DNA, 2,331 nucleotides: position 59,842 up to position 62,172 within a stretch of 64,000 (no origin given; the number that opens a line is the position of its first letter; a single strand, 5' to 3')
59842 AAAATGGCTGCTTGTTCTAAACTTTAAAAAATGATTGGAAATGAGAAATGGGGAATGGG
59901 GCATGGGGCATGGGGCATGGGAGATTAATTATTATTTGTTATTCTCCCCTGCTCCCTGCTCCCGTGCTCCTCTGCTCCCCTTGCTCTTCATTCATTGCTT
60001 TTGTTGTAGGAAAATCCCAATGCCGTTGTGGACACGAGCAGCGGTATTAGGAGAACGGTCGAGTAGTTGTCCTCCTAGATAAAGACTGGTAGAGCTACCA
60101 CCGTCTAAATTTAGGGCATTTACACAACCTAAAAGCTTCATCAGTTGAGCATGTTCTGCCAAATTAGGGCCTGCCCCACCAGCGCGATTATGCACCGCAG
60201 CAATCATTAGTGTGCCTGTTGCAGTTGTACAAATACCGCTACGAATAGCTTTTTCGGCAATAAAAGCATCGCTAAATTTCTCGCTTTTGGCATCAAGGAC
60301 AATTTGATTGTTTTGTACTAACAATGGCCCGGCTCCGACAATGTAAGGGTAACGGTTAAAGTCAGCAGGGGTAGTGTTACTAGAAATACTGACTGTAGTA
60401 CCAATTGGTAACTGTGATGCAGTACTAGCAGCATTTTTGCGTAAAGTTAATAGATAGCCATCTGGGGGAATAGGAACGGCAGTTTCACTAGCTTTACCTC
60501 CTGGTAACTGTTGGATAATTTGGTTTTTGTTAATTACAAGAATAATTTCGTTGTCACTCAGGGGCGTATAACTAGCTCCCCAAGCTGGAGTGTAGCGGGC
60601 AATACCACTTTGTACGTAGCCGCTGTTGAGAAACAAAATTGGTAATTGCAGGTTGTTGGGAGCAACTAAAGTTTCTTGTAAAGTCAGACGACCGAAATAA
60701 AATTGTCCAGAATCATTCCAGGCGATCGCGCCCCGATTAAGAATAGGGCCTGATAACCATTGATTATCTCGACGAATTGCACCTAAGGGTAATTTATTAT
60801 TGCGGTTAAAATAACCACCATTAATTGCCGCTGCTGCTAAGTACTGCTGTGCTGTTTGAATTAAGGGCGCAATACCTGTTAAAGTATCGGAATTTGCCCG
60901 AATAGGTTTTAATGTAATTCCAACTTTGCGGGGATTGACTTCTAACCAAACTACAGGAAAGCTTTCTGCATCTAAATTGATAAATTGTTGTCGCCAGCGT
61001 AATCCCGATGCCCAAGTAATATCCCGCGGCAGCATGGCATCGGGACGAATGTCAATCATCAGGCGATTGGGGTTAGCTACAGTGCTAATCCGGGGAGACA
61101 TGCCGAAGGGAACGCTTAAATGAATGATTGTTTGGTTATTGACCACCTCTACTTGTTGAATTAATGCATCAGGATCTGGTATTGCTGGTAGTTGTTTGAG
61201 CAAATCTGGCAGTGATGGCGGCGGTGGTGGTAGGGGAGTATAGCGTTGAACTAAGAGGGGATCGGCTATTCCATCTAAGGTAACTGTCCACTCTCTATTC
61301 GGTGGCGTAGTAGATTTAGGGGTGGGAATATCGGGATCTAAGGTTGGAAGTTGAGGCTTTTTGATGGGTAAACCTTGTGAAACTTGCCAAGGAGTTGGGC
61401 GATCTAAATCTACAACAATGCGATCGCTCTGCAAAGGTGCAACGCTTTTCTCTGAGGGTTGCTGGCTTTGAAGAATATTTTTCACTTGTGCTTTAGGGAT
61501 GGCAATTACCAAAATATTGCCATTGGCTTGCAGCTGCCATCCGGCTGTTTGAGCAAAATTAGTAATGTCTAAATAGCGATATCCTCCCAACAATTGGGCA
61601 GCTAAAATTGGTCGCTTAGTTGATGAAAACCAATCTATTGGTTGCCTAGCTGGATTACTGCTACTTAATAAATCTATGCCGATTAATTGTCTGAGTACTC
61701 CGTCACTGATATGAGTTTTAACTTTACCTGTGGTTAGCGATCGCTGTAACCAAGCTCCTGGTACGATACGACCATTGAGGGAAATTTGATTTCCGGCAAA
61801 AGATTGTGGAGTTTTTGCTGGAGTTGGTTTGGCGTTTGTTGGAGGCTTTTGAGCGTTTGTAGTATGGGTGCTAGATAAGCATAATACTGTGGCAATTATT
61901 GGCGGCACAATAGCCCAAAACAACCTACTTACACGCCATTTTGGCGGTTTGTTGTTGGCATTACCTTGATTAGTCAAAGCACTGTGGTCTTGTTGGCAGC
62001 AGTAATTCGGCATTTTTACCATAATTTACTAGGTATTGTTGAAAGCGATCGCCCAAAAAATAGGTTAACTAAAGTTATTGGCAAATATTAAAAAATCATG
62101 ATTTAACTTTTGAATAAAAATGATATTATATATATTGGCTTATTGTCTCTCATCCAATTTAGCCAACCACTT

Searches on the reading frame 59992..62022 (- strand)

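Call 8: search_protein_families(library=pfam, proteins=[window:59992-62022:-], max_evalue=0.01)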
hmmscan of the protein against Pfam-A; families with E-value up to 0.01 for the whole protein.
window:59992-62022:- (676 aa): 1 family
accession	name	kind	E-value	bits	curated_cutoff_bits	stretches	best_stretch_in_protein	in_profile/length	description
PF09992.14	NAGPA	-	8.9e-36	124.1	25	1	493-671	3-169/169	Phosphodiester glycosidase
